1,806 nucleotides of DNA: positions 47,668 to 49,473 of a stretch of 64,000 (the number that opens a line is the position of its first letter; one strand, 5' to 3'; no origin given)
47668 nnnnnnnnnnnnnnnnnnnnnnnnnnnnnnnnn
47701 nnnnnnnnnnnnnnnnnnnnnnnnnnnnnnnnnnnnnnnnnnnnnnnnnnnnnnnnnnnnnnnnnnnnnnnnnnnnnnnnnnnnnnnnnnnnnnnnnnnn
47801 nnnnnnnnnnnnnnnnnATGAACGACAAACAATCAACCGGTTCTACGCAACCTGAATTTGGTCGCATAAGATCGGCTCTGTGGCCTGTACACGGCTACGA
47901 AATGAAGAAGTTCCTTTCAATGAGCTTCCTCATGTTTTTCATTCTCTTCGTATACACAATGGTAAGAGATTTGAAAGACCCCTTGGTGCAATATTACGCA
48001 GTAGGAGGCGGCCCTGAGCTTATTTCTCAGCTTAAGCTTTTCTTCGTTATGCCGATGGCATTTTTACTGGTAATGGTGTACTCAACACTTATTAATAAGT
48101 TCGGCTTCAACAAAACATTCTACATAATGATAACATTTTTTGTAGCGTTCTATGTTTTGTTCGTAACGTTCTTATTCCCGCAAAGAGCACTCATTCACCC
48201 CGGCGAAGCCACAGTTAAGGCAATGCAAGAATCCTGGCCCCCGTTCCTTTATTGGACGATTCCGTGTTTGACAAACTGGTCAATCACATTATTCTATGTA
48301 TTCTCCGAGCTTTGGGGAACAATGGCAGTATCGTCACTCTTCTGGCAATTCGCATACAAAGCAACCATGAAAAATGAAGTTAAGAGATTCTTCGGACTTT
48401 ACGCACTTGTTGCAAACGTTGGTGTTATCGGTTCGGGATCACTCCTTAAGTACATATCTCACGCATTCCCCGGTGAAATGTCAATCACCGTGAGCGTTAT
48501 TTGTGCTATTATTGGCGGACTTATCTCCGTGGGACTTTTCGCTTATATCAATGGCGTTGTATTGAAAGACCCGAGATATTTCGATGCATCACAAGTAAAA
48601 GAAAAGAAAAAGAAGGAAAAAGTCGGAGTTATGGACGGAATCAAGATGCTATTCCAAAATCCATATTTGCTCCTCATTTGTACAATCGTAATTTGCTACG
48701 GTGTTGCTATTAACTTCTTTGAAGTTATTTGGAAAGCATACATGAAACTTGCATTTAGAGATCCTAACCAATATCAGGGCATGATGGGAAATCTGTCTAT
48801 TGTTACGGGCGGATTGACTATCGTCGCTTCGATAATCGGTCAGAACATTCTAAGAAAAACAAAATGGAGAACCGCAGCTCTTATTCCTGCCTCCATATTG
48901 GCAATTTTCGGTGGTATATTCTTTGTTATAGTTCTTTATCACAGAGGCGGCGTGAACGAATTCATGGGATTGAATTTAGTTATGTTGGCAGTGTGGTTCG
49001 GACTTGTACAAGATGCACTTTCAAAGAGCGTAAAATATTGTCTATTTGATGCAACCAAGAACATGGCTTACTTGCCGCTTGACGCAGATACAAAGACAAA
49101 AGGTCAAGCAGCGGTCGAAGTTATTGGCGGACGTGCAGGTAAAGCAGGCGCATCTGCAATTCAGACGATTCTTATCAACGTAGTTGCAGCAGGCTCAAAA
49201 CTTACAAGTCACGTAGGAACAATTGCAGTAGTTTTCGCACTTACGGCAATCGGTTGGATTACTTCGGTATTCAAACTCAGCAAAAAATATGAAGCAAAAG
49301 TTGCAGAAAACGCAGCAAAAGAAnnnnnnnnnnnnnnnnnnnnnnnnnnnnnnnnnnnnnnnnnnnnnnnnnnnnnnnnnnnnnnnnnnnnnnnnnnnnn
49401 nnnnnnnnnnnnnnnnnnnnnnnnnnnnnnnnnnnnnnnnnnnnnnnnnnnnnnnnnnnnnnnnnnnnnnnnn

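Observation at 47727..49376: Tlc/NTT-type ATP:ADP (nucleotide) antiporter as a self-contained transcription unit next to the ribosomal operons of a Clostridia-like genome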

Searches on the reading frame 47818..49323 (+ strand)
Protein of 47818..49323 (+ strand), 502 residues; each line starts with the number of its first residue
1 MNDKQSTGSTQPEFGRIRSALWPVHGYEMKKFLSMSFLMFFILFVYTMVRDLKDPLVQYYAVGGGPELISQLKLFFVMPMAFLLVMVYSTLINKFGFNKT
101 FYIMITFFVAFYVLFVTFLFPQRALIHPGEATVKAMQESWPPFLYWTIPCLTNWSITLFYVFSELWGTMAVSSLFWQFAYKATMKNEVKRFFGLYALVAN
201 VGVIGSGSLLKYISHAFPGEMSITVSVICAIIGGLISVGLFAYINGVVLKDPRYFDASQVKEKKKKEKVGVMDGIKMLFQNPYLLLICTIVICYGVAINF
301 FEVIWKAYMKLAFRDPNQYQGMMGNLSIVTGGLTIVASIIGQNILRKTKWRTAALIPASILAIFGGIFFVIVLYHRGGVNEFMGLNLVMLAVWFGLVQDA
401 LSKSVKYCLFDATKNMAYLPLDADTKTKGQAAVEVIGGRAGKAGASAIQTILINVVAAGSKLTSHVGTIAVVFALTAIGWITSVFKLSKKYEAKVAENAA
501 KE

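Call 3: search_protein_families(library=pfam, proteins=[window:47818-49323:+], max_evalue=0.01)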
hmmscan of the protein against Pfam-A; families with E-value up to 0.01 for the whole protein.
window:47818-49323:+ (502 aa): 1 family
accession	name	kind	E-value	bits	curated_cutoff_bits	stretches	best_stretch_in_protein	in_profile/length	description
PF03219.20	TLC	-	1.3e-137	460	21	1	10-491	4-491/491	TLC ATP/ADP transporter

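Call 4: search_protein_families(library=ncbifam, proteins=[window:47818-49323:+], max_evalue=0.01)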
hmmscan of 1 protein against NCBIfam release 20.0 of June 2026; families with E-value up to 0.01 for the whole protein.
window:47818-49323:+ (502 aa): 2 families
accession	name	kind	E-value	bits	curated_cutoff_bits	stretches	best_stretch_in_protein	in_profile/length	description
TIGR00769.1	AAA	superfamily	6.4e-113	378.2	387.2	1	24-491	1-472/472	NTP/NDP exchange transporter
TIGR00792.1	gph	subfamily_domain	9.5e-05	21.2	231.35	1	186-395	132-335/437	glycoside-pentoside-hexuronide (GPH):cation symporter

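Call 5: search_solved_structures(query=window:47818-49323:+, max_evalue=1, show_alignments=1)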
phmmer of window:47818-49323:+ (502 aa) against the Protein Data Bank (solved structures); distinct sequences matched with E-value up to 1: 3.
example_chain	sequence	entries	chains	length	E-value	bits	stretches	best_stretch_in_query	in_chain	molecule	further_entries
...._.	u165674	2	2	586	2.1e-99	336.8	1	10-495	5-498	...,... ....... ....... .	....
9j3j_A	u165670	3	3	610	1.8e-78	267.8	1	25-491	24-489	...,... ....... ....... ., chloroplastic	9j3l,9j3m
7tvw_A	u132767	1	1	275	0.64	12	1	193-260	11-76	Alpha/beta-Hydrolases superfamily protein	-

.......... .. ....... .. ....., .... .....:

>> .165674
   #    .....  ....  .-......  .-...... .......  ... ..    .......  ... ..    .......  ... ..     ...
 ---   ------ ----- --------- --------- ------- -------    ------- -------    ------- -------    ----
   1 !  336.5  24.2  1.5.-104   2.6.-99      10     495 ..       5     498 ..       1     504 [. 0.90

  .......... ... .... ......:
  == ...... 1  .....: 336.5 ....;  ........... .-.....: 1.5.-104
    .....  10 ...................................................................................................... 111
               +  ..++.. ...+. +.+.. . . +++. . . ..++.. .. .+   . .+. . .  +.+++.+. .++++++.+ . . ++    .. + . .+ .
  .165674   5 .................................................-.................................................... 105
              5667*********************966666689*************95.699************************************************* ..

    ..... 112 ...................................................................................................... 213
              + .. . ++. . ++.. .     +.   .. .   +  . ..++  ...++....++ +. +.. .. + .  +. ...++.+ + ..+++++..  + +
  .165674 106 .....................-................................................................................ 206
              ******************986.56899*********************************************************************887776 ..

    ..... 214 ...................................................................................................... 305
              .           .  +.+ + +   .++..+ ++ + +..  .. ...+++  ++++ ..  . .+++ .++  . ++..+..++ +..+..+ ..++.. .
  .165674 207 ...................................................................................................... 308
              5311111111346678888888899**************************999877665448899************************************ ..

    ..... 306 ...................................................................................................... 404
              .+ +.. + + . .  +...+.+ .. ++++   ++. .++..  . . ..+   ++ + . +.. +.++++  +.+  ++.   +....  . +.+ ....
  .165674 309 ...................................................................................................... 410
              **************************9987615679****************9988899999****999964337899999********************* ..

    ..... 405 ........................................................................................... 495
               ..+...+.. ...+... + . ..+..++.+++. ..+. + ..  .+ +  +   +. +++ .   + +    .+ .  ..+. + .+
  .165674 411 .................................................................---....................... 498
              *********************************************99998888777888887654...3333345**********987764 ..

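Call 6: find_homologous_proteins(query=window:47818-49323:+, max_evalue=1e-10)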
Query window:47818-49323:+ (502 aa): 223 proteins with E <= 1e-10 among 8000 candidates; the best 120 are listed.
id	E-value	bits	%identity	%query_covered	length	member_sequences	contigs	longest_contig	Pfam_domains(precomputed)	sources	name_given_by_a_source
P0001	0.0e+0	1027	92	100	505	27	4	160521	PF03219.21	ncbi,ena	-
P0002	7.7e-294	993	89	100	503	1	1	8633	PF03219.21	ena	-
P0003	1.7e-253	860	77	100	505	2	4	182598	PF03219.21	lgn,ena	-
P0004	2.6e-250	849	75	98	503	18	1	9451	PF03219.21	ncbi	-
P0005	1.8e-245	833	76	100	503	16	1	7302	PF13347.13,PF03219.21,PF07690.22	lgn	-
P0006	6.6e-245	832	74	100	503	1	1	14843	PF03219.21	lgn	-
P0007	4.5e-238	809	73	100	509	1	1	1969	PF03219.21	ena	-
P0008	2.5e-233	793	72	100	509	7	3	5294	PF03219.21,PF07690.22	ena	-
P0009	4.5e-233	793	69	100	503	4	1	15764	PF03219.21,PF07690.22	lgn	-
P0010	2.0e-228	777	70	100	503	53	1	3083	PF03219.21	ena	-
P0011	2.1e-228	777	70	100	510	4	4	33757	PF03219.21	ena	-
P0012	3.6e-227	773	69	99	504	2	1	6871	PF03219.21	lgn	-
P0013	1.6e-225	768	69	100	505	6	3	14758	PF03219.21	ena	-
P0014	4.2e-224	763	69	99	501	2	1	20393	PF03219.21,PF07690.22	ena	-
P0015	9.8e-223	758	68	99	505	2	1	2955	PF03219.21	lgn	-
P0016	1.3e-222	758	68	100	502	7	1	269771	PF03219.21,PF07690.22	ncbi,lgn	-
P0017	2.9e-222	757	68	100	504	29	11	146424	PF03219.21,PF07690.22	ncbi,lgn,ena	-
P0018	2.2e-219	747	68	100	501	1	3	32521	PF03219.21,PF07690.22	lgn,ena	-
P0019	2.4e-219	747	68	100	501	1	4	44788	PF03219.21,PF07690.22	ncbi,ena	-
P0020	6.8e-219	746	68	100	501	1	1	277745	PF03219.21,PF07690.22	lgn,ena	-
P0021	1.1e-218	745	68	100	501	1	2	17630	PF03219.21,PF07690.22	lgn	-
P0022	1.1e-218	745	68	100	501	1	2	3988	PF03219.21,PF07690.22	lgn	-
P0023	1.5e-218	745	68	99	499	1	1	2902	PF03219.21,PF07690.22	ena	-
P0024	4.3e-218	743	67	100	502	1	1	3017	PF03219.21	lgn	-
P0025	5.6e-218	743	67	100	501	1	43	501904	PF03219.21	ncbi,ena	-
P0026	7.7e-218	742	67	100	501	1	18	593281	PF03219.21,PF07690.22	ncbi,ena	-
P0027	2.0e-217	741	68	100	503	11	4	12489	PF03219.21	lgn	-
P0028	2.0e-217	741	68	100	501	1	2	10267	PF03219.21,PF07690.22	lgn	-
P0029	2.5e-217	741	68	100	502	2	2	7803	PF03219.21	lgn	-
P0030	2.7e-217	741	66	100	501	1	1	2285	PF03219.21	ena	-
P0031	3.1e-217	740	67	100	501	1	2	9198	PF03219.21,PF07690.22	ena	-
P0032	2.6e-216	737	66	100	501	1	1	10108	PF03219.21,PF07690.22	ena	-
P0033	8.2e-216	736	68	99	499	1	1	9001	PF03219.21,PF07690.22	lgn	-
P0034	2.7e-211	721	66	99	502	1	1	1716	PF03219.21,PF07690.22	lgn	-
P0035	1.9e-209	715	65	100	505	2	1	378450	PF03219.21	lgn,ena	-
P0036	1.4e-207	708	64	99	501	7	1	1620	PF03219.21,PF07690.22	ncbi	-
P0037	9.8e-205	699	63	100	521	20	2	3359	PF03219.21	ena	-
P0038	2.3e-204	698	63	99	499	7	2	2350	PF03219.21,PF07690.22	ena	-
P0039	9.1e-204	696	64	99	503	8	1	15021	PF03219.21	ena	-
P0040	4.3e-203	694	64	100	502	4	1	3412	PF03219.21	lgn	-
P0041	6.9e-203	693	64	98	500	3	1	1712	PF03219.21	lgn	-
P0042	1.7e-198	679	61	98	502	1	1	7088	PF03219.21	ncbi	-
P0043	5.9e-196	670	60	100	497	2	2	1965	PF03219.21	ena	-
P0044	6.7e-195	667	62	98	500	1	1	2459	PF03219.21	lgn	-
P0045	1.0e-191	656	59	100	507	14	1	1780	PF03219.21,PF07690.22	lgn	-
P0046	2.1e-188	645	57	100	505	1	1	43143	PF03219.21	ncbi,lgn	-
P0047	3.6e-188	645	57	99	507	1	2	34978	PF03219.21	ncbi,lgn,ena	-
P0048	1.8e-187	642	57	100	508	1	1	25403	PF03219.21,PF07690.22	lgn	-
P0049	3.0e-187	641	56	100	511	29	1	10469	PF03219.21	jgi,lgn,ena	-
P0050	1.2e-186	640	56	99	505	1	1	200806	PF03219.21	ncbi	-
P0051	2.4e-186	638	57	100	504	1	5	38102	PF03219.21,PF07690.22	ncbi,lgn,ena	-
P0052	2.6e-186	638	57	100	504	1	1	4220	PF03219.21,PF07690.22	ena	-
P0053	5.7e-186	637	57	100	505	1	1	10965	PF03219.21,PF07690.22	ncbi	-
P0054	7.2e-186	637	56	100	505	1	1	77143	PF03219.21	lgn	-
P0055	7.7e-186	637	57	100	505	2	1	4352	PF03219.21,PF07690.22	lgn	-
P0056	6.4e-185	634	58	100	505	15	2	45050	PF03219.21,PF07690.22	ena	-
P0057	1.3e-184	633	56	100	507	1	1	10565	PF03219.21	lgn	-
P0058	9.1e-184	630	56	100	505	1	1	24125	PF03219.21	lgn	-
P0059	2.4e-182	625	56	100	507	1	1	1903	PF03219.21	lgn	-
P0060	2.3e-181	622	56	100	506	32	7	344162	PF03219.21,PF07690.22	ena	-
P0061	3.4e-181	621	56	100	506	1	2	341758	PF03219.21,PF07690.22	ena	-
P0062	3.7e-181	621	56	100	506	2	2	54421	PF03219.21,PF07690.22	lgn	-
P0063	3.9e-181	621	56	100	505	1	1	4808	PF03219.21,PF07690.22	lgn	-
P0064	5.1e-181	621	55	100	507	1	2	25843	PF03219.21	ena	-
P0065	1.7e-179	616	55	99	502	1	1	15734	PF03219.21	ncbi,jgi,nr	ncbi:MAG: NTP/NDP exchange transporter [Oscillospiraceae bacterium]|jgi:AAA family ATP:ADP antiporte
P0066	1.1e-178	613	56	99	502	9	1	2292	PF03219.21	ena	-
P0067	1.1e-177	610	57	99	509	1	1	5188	PF03219.21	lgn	-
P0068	5.6e-177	608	55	100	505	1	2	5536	PF03219.21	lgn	-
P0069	3.6e-176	605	55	100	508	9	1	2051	PF03219.21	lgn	-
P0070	2.5e-175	602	55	100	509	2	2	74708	PF03219.21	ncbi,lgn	-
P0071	8.2e-173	594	53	100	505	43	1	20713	PF03219.21,PF07690.22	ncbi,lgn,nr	ncbi:MAG: Npt1/Npt2 family nucleotide transporter [Clostridia bacterium]|nr:Npt1/Npt2 family nucleot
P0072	1.9e-171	589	54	99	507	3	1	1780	PF03219.21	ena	-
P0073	1.3e-170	587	53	100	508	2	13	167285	PF03219.21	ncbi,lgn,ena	-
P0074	3.8e-170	585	52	99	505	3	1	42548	PF03219.21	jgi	-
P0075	1.9e-168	579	62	58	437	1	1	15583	PF03219.21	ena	-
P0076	3.7e-168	578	53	99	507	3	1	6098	PF03219.21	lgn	-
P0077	1.9e-164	566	54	98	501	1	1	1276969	PF03219.21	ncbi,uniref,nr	ncbi:MAG: ATP/ADP translocase [Candidatus Paraimprobicoccus trichonymphae]|uniref:ADP,ATP carrier pr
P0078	1.8e-162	560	52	100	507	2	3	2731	PF03219.21,PF07690.22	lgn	-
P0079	1.9e-161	556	52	99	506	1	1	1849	PF03219.21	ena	-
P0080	4.9e-161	555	53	97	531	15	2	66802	PF03219.21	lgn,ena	-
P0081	1.4e-159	550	52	100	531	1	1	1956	PF03219.21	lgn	-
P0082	4.3e-159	549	52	98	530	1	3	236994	PF03219.21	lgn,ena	-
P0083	7.6e-159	548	52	100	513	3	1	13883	PF03219.21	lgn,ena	-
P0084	2.6e-158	546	53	98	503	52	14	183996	PF03219.21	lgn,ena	-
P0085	1.3e-157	544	52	98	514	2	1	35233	PF03219.21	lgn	-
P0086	3.7e-157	542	51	98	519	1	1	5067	PF03219.21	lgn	-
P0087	2.8e-156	539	51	99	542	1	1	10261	PF03219.21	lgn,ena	-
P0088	5.3e-156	538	53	97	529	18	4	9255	PF03219.21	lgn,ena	-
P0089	5.4e-156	538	51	100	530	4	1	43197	PF03219.21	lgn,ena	-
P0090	8.1e-156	538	54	98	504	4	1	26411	PF03219.21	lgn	-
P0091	1.1e-155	537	49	100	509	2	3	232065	PF03219.21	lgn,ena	-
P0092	1.3e-155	537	54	98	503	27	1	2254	PF03219.21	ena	-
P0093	2.8e-155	536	48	99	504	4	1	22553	PF03219.21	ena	-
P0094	4.9e-154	532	49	99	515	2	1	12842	PF03219.21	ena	-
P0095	2.2e-153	530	51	97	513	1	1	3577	PF03219.21,PF07690.22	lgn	-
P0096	2.7e-153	529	50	99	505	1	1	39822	PF03219.21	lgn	-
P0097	2.9e-153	529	52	98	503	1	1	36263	PF03219.21,PF07690.22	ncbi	-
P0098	5.6e-153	528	53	99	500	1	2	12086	PF03219.21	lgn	-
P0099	6.0e-153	528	53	98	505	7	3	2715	PF03219.21,PF07690.22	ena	-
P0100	1.9e-152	527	53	98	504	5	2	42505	PF03219.21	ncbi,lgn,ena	-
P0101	4.0e-152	526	50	100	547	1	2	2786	PF03219.21,PF07690.22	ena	-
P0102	6.6e-152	525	55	86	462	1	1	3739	PF03219.21,PF07690.22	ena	-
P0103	8.5e-152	525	49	100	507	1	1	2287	PF03219.21,PF07690.22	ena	-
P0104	1.5e-151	524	53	98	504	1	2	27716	PF03219.21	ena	-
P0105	1.7e-151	524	51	98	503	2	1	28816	PF03219.21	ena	-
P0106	1.9e-151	523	49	100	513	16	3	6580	PF03219.21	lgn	-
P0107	2.1e-151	523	48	100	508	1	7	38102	PF03219.21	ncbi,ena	-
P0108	3.8e-151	522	52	98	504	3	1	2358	PF03219.21,PF07690.22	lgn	-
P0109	4.3e-151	522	52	99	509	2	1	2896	PF03219.21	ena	-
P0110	1.4e-150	521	53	98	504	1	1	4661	PF03219.21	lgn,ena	-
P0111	1.7e-149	517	49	99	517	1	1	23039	PF03219.21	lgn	-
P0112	2.0e-149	517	50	100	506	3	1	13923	PF03219.21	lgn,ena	-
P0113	4.3e-149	516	53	98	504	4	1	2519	PF03219.21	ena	-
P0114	1.9e-148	513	50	97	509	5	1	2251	PF03219.21,PF07690.22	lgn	-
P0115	2.0e-148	513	52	98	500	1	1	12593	PF03219.21,PF07690.22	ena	-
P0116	5.8e-148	512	51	99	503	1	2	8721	PF03219.21,PF07690.22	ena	-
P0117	1.1e-147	511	50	97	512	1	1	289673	PF03219.21,PF07690.22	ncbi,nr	ncbi:MAG: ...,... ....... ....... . [Eubacteriales bacterium SKADARSKE-1]|nr:ADP,ATP carrier protein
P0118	1.7e-147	510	49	100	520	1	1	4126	PF03219.21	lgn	-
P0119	2.1e-147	510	51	98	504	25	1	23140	PF03219.21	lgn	-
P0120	3.5e-147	509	51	97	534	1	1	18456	PF03219.21,PF07690.22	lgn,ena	-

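Call 8: find_related_loci(query=window:47818-49323:+, collection=genome_contigs, flank=6000)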
Query window:47818-49323:+ (502 aa) in genome_contigs; peptide patterns used: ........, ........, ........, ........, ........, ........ (x = any residue, [..] = any of these).
600 stretches matched a pattern (row limit reached: there are more); 5 encode a relative of the query (tblastn E <= 1e-3); 5 distinct loci.
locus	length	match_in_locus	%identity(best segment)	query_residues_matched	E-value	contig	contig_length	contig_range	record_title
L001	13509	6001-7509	76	1-502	0e+0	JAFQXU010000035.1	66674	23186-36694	MAG: Clostridia bacterium isolate RGIG2248 Goat_Duodenum-1__c320411, whole genome shotgun sequence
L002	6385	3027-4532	69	1-501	0e+0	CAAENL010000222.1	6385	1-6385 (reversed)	MAG TPA_asm: Clostridia bacterium, isolate HGM12779, WGS project CAAENL010000000 data, contig: ERS537310_15_k99_195077,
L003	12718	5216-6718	56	1-499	0e+0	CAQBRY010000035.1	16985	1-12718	MAG TPA_asm: uncultured Eubacteriales bacterium isolate MGBC139389 genome assembly, contig: MGBC139389.35, whole genome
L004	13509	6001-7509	35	7-498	4e-92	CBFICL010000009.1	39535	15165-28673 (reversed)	MAG: uncultured Holosporaceae bacterium isolate Co_bin_622_permissive genome assembly, contig: Co_bin_622_permissive_c9,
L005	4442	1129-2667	37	6-502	8e-84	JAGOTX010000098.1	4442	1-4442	MAG: Proteobacteria bacterium isolate Gw_Eff_bin_451 Gw_Eff_72455_length_4442_cov_5.923523, whole genome shotgun sequenc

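Call 9: list_cluster_members(proteins=[P0001, P0004, P0016, P0017, P0025, P0026, P0050, P0077, P0117, window:47818-49323:+])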
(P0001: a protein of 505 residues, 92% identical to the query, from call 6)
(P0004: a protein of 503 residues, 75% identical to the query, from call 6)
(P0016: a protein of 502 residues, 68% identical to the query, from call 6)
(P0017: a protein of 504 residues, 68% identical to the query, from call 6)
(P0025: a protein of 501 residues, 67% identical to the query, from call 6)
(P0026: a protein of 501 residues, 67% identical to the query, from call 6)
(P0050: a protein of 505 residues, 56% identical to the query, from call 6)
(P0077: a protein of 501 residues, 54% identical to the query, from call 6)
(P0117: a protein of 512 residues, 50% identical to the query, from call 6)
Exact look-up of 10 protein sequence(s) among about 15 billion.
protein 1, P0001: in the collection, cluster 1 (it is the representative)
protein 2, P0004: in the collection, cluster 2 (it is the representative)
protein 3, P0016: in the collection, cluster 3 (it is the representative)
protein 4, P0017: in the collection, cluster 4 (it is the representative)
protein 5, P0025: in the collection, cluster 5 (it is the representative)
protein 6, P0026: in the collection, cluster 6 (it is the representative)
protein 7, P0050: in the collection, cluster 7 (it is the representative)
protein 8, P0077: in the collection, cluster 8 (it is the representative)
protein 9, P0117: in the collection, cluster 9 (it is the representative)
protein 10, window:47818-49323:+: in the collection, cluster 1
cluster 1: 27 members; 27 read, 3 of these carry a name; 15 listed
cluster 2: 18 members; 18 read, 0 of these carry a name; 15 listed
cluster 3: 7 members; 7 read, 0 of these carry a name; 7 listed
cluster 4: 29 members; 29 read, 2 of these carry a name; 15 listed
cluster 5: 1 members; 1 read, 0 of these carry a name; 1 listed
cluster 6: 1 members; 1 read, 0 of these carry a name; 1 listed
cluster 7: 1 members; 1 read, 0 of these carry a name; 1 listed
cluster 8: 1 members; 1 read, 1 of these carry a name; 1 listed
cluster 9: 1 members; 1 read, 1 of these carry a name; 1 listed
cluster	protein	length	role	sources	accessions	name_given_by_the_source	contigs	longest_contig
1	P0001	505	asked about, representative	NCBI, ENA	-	-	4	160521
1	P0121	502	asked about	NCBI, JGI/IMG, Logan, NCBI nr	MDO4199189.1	MAG: Npt1/Npt2 family nucleotide transporter [Clostridia bacterium] | Npt1/Npt2 family nucleotide transporter [Clostridia bacterium]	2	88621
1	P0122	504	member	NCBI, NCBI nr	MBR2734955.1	MAG: AAA family ATPase [Clostridia bacterium] | AAA family ATPase [Clostridia bacterium]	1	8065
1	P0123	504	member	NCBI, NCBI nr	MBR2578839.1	MAG: AAA family ATPase [Clostridia bacterium] | AAA family ATPase [Clostridia bacterium]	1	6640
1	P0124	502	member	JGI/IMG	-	-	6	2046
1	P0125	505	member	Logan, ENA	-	-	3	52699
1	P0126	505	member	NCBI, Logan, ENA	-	-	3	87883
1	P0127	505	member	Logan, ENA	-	-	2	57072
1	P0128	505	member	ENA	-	-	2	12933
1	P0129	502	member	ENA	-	-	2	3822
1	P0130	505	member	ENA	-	-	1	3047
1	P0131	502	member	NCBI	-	-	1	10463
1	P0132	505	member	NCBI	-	-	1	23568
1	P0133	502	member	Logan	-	-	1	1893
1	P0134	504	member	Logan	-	-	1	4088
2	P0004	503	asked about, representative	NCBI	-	-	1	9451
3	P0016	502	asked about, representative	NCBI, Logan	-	-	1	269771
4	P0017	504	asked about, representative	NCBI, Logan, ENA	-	-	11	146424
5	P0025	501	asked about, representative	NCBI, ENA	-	-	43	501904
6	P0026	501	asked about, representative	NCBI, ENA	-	-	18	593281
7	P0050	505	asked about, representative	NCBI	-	-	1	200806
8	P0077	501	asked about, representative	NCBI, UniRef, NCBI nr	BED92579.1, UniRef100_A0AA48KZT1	MAG: ATP/ADP translocase [Candidatus Paraimprobicoccus trichonymphae] | ADP,ATP carrier protein n=1 Tax=Candidatus Paraimprobicoccus trichonymphae TaxID=3033793 ...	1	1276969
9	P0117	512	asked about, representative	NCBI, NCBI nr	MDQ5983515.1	MAG: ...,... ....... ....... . [Eubacteriales bacterium SKADARSKE-1] | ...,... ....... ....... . [Eubacteriales bacterium SKADARSKE-1]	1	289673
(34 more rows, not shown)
